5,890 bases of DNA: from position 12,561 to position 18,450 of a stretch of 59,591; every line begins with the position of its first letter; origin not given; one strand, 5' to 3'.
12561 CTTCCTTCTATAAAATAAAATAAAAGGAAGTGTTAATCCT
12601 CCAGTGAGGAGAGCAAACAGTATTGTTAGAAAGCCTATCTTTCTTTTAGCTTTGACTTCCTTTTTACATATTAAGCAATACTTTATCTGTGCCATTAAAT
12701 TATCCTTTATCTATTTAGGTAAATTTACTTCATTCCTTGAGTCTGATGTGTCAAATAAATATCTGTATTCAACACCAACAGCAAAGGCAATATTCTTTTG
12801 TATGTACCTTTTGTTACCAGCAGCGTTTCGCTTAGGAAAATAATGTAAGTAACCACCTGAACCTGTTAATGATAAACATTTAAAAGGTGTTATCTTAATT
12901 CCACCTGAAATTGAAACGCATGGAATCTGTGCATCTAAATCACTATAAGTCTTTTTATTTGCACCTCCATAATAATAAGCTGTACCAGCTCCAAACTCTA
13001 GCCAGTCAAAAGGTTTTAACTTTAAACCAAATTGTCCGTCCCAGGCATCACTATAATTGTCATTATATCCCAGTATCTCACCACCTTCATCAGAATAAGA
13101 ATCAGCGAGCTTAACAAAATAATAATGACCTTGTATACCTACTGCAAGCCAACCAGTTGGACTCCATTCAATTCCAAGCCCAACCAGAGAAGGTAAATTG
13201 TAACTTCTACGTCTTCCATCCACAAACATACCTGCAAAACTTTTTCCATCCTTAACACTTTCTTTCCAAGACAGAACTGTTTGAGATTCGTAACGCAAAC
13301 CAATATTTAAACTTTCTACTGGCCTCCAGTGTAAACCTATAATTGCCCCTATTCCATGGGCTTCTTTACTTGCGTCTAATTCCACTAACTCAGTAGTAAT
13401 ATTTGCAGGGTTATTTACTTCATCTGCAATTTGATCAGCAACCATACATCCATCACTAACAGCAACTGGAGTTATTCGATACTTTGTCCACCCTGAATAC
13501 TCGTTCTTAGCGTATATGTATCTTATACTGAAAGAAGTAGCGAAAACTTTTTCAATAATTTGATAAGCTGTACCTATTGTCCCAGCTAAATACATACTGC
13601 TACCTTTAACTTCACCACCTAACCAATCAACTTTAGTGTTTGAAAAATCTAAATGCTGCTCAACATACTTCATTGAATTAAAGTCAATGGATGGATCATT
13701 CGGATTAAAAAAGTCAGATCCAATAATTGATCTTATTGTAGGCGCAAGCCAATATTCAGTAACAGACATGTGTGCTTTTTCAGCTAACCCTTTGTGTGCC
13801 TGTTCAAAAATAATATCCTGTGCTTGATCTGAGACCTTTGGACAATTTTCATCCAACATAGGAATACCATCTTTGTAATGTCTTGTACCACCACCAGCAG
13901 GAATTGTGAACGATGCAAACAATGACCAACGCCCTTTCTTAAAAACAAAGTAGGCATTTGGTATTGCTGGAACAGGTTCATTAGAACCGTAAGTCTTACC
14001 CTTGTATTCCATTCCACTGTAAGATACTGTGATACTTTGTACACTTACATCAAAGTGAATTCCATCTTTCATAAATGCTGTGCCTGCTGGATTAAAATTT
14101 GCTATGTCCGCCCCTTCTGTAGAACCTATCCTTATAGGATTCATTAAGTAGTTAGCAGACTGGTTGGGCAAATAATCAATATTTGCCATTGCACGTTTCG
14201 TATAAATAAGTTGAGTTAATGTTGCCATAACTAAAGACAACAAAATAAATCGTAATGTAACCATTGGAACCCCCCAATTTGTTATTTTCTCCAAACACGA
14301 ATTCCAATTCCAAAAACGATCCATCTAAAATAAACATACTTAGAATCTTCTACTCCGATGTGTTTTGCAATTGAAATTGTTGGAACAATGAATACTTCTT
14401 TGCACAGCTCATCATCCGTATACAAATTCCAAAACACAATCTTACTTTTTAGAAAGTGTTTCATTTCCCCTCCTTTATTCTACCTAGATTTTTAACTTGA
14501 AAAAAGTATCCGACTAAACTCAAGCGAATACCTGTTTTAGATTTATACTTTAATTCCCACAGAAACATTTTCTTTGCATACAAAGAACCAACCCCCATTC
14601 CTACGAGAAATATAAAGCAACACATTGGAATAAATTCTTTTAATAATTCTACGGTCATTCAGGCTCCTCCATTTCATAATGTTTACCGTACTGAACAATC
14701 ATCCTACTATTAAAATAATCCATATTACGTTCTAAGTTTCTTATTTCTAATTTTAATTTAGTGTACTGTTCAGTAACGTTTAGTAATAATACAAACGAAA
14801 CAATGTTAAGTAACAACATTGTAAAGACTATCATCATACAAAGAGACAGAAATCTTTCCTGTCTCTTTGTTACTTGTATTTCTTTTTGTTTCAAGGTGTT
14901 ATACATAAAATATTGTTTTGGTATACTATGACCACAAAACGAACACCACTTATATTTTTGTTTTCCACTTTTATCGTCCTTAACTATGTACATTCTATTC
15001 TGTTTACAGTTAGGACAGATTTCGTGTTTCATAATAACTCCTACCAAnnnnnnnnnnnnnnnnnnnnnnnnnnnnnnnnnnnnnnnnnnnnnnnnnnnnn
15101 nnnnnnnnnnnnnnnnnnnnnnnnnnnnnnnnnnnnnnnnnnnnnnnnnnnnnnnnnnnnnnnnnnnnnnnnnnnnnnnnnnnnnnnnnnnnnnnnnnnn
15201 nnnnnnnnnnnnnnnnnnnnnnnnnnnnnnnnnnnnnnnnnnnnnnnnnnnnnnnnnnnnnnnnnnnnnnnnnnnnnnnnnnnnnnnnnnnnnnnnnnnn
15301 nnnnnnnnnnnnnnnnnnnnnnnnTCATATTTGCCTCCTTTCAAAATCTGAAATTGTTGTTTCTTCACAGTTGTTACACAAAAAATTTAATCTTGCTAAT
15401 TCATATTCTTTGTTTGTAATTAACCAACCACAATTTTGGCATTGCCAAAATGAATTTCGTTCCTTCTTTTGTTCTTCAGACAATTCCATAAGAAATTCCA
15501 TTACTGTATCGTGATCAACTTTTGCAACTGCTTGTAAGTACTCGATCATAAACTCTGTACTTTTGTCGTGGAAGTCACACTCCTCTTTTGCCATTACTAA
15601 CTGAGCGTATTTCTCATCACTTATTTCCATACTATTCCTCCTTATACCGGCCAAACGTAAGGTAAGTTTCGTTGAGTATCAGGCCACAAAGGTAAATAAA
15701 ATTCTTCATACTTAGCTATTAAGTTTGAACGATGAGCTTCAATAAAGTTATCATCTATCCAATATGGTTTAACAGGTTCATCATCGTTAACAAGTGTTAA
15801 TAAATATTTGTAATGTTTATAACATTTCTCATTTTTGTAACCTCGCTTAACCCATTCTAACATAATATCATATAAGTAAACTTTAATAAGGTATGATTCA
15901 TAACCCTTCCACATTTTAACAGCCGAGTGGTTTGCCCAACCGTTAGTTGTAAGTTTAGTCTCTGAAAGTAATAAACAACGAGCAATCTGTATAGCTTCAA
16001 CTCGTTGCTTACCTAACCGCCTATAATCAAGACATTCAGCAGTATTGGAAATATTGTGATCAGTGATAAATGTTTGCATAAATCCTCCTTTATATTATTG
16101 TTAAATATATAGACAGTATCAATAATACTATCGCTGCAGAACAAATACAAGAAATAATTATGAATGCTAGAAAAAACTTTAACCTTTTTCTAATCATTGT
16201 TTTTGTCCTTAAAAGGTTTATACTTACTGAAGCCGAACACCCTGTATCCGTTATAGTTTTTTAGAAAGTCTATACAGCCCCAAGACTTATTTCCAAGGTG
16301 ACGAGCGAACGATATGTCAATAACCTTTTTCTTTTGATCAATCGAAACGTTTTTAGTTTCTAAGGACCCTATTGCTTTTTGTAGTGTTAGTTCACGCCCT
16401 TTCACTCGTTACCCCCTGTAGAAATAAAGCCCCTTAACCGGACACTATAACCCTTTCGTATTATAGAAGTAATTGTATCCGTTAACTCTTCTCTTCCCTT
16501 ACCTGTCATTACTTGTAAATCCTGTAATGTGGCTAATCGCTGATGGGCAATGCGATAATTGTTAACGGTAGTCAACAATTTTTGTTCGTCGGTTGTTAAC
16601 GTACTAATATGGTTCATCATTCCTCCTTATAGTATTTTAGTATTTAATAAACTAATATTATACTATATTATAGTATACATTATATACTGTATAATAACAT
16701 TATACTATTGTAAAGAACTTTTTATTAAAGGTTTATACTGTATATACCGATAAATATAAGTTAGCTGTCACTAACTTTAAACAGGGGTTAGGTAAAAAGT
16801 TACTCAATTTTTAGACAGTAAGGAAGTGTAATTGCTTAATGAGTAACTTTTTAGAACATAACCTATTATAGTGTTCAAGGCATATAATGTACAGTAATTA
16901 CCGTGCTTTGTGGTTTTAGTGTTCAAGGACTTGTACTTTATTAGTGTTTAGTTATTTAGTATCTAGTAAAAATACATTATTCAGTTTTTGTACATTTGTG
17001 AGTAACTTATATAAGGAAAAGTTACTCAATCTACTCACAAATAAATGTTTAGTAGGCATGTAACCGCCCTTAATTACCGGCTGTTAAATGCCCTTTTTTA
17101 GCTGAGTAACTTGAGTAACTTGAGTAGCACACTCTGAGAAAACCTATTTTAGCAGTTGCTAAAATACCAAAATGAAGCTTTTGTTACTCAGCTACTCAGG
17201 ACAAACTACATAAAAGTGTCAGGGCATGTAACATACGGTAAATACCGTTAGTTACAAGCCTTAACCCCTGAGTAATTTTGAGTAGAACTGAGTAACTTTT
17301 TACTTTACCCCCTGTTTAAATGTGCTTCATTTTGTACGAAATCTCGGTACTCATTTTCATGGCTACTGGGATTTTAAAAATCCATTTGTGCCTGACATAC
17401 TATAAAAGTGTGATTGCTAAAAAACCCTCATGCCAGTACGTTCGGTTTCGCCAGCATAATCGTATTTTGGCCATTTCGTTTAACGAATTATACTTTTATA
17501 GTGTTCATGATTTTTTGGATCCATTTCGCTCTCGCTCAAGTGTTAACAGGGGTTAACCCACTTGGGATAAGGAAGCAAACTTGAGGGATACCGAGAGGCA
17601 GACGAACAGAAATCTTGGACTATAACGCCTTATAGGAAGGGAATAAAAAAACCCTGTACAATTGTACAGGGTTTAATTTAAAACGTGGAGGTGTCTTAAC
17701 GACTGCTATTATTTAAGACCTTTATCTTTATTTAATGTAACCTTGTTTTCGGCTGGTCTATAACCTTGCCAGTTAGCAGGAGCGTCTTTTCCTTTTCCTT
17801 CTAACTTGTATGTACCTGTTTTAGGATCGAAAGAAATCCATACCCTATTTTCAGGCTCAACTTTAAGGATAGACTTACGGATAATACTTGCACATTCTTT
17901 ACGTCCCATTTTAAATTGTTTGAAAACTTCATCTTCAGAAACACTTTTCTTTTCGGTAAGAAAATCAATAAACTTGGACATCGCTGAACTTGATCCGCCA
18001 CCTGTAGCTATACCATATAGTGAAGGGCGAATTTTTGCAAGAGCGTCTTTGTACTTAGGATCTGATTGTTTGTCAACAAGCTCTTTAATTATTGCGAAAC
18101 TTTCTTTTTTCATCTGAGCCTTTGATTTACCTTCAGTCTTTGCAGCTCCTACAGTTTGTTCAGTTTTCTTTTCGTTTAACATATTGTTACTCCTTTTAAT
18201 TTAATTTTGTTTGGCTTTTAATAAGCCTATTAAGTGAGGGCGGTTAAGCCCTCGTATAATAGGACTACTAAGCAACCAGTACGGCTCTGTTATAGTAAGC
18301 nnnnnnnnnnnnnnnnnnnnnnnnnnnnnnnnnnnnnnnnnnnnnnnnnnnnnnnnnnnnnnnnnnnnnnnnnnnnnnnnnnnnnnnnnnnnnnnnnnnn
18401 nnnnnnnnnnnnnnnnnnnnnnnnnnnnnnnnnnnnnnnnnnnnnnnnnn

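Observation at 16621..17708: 1.1-kb ORF-free region with 13 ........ iterons inside a cassette bracketed by 31-bp inverted repeats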

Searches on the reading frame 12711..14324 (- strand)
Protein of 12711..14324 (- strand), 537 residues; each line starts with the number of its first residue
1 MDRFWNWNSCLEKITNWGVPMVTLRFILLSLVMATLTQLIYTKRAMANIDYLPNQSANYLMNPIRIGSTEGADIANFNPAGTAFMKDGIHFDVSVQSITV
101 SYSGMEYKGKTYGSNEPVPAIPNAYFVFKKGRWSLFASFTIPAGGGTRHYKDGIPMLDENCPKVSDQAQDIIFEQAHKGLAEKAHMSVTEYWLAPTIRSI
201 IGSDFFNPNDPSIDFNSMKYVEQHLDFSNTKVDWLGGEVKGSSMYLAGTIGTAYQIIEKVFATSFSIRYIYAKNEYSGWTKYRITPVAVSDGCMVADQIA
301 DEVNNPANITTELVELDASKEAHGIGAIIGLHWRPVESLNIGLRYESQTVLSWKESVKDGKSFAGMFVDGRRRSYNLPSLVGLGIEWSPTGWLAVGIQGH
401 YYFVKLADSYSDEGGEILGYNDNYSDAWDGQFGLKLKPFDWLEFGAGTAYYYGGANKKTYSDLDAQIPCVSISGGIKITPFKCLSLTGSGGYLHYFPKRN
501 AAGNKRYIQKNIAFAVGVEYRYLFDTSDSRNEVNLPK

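Call 10: search_protein_families(library=phrogs, proteins=[window:12711-14324:-], max_evalue=0.01)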
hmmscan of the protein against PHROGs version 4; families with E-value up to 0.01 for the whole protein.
window:12711-14324:- (537 aa): 0 families

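Call 11: search_protein_families(library=pfam, proteins=[window:12711-14324:-], max_evalue=0.01)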
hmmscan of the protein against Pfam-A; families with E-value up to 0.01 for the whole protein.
window:12711-14324:- (537 aa): 0 families

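Call 21: find_related_loci(query=window:12711-14324:-, collection=viral_contigs, flank=10000)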
Query window:12711-14324:- (537 aa) in viral_contigs; peptide patterns used: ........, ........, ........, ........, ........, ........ (x = any residue, [..] = any of these).
8 stretches matched a pattern, but none encodes a relative of the query by tblastn (E <= 1e-3).

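Call 43: search_protein_families(library=pfam, proteins=[window:12711-14324:-], max_evalue=1)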
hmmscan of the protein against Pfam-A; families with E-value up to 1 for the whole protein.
window:12711-14324:- (537 aa): 1 family
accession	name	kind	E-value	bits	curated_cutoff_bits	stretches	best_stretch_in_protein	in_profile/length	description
PF15055.12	DMAC1_Dmo2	-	0.092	13.4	27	1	486-517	13-44/47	DMAC1/Dmo2-like domain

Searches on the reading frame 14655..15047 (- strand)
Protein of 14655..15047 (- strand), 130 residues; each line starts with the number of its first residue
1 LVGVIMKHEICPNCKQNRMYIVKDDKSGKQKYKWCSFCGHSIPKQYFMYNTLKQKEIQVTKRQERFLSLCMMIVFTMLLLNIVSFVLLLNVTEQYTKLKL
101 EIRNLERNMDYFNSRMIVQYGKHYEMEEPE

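Call 10: search_protein_families(library=phrogs, proteins=[window:14655-15047:-], max_evalue=0.01)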
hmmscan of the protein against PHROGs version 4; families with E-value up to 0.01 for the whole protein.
window:14655-15047:- (130 aa): 1 family
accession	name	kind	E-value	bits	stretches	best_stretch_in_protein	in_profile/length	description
phrog_6422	-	moron, auxiliary metabolic gene and host takeover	0.0018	19.6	1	8-45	7-43/120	Lar-like restriction alleviation protein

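Call 11: search_protein_families(library=pfam, proteins=[window:14655-15047:-], max_evalue=0.01)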
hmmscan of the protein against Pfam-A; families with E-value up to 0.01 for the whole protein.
window:14655-15047:- (130 aa): 3 families
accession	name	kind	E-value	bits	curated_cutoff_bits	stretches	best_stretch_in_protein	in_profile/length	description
PF02386.22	TrkH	-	0.0027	16.7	27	1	44-93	121-173/502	Cation transport protein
PF08271.17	Zn_Ribbon_TF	-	0.0042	17.1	29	1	10-52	2-39/43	TFIIB zinc-binding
PF14018.11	DUF4234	-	0.0046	17.5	25.3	1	46-93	20-66/70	Domain of unknown function (DUF4234)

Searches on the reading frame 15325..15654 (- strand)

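Call 10: search_protein_families(library=phrogs, proteins=[window:15325-15654:-], max_evalue=0.01)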
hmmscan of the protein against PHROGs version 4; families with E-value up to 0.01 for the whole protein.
window:15325-15654:- (109 aa): 1 family
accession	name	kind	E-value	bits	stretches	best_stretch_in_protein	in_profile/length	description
phrog_2855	-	unknown function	0.0051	18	1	42-99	38-87/89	-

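Call 11: search_protein_families(library=pfam, proteins=[window:15325-15654:-], max_evalue=0.01)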
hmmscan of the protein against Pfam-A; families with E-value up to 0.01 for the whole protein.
window:15325-15654:- (109 aa): 0 families

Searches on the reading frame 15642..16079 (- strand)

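Call 10: search_protein_families(library=phrogs, proteins=[window:15642-16079:-], max_evalue=0.01)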
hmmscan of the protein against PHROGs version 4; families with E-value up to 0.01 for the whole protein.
window:15642-16079:- (145 aa): 0 families

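Call 11: search_protein_families(library=pfam, proteins=[window:15642-16079:-], max_evalue=0.01)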
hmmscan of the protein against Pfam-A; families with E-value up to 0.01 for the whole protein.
window:15642-16079:- (145 aa): 1 family
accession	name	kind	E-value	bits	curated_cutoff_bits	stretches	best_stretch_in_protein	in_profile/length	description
PF03013.19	Pyr_excise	-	4.5e-18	65.8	23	1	1-85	1-77/81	Pyrimidine dimer DNA glycosylase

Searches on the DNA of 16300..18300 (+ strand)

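Call 4: search_dna_similar(query=window:16300-18300:+, collection=phages, mode=near, max_rows=30)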
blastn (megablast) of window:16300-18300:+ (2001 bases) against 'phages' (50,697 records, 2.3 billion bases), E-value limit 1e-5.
No match.

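Call 24: search_rna_families(source=window, start=16400, end=18300, threshold=evalue, max_evalue=5)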
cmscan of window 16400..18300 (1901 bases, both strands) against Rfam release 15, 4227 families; matches with E-value up to 5: 12.
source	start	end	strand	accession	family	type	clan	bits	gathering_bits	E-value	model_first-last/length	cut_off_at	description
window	17642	17722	-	RF00515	PyrR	Cis-reg;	-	24.6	54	1.2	1-115/115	no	PyrR binding site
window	17643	17701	-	RF02278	Betaproteobacteria_toxic_sRNA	Gene; sRNA;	-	24.5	50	0.036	1-64/64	no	Betaproteobacteria toxic small RNA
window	17640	17764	-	RF04312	trpB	Cis-reg;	-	23.8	59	1.8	1-107/107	no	trpB ncRNA motif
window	17226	17306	+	RF00172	CAESAR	Cis-reg;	-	22.2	45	0.42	1-80/80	no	ctgf/hcs24 CAESAR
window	17636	17770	-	RF00557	L10_leader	Cis-reg; leader;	-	22.2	44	0.68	1-138/138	no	Ribosomal protein L10 leader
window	17330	17381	+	RF03463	mir-3036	Gene; miRNA;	-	20.3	70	2.4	1-58/58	no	mir-3036 microRNA precursor family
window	18188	18232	-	RF00032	Histone3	Cis-reg;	-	19.4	34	0.042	1-46/46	no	Histone 3' UTR stem-loop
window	17000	17028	+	RF03229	mir-1297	Gene; miRNA;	-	19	84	2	27-55/77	no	mir-1297 microRNA precursor family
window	17019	17121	-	RF03940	MIR9563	Gene; miRNA;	-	18.9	90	2.5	1-127/127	no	MIR9563 microRNA precursor family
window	17631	17719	-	RF02620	BSnc119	Gene; sRNA;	-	18.1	115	4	1-90/90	no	Brucella sRNA 119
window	16792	16920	-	RF01808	MicX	Gene; sRNA;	-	15.1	75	2.7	1-194/194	no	MicX Vibrio cholerae sRNA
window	17645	17671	-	RF02401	ClpQY_promoter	Cis-reg;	-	14.3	42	4.9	1-27/57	no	ClpQY promoter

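Call 114: search_dna_similar(query=window:17320-17700:+, collection=phages, mode=distant, max_evalue=0.001, max_rows=10)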
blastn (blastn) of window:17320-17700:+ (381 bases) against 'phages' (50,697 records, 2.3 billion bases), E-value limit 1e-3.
No match.

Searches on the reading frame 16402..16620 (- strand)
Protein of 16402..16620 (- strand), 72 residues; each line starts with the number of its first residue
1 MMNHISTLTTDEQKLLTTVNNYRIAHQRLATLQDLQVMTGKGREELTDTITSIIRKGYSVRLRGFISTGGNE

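Call 10: search_protein_families(library=phrogs, proteins=[window:16402-16620:-], max_evalue=0.01)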
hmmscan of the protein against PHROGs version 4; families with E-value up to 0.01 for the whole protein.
window:16402-16620:- (72 aa): 1 family
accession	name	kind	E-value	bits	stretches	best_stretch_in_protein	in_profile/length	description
phrog_3502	-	unknown function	0.00037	21.6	1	6-58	47-100/131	-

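Call 11: search_protein_families(library=pfam, proteins=[window:16402-16620:-], max_evalue=0.01)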
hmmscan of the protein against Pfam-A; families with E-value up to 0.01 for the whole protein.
window:16402-16620:- (72 aa): 0 families

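Call 17: find_related_loci(query=window:16402-16620:-, collection=viral_contigs, flank=6000)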
Query window:16402-16620:- (72 aa) in viral_contigs; peptide patterns used: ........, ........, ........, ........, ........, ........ (x = any residue, [..] = any of these).
20 stretches matched a pattern, but none encodes a relative of the query by tblastn (E <= 1e-3).

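Call 43: search_protein_families(library=pfam, proteins=[window:16402-16620:-], max_evalue=1)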
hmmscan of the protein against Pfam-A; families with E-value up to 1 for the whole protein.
window:16402-16620:- (72 aa): 2 families
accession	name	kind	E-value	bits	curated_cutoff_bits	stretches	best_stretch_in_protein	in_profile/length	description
PF22131.1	CjCas9_PI_CTD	-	0.083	13.6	21.9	1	3-38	36-70/76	CRISPR-associated endonuclease CjCas9 PI-CTD domain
PF20537.3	DUF6752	-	0.27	11.5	27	1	15-35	8-28/55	Domain of unknown function (DUF6752)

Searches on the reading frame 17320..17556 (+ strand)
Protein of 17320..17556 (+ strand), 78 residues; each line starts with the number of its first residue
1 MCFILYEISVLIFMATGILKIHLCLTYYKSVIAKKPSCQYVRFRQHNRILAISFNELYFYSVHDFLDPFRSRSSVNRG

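Call 10: search_protein_families(library=phrogs, proteins=[window:17320-17556:+], max_evalue=0.01)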
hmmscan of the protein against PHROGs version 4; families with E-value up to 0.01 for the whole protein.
window:17320-17556:+ (78 aa): 1 family
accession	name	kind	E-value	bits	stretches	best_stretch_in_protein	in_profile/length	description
phrog_19932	-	unknown function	0.008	17.6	0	23-69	3-47/71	-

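Call 11: search_protein_families(library=pfam, proteins=[window:17320-17556:+], max_evalue=0.01)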
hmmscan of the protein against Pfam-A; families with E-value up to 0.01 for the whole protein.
window:17320-17556:+ (78 aa): 0 families
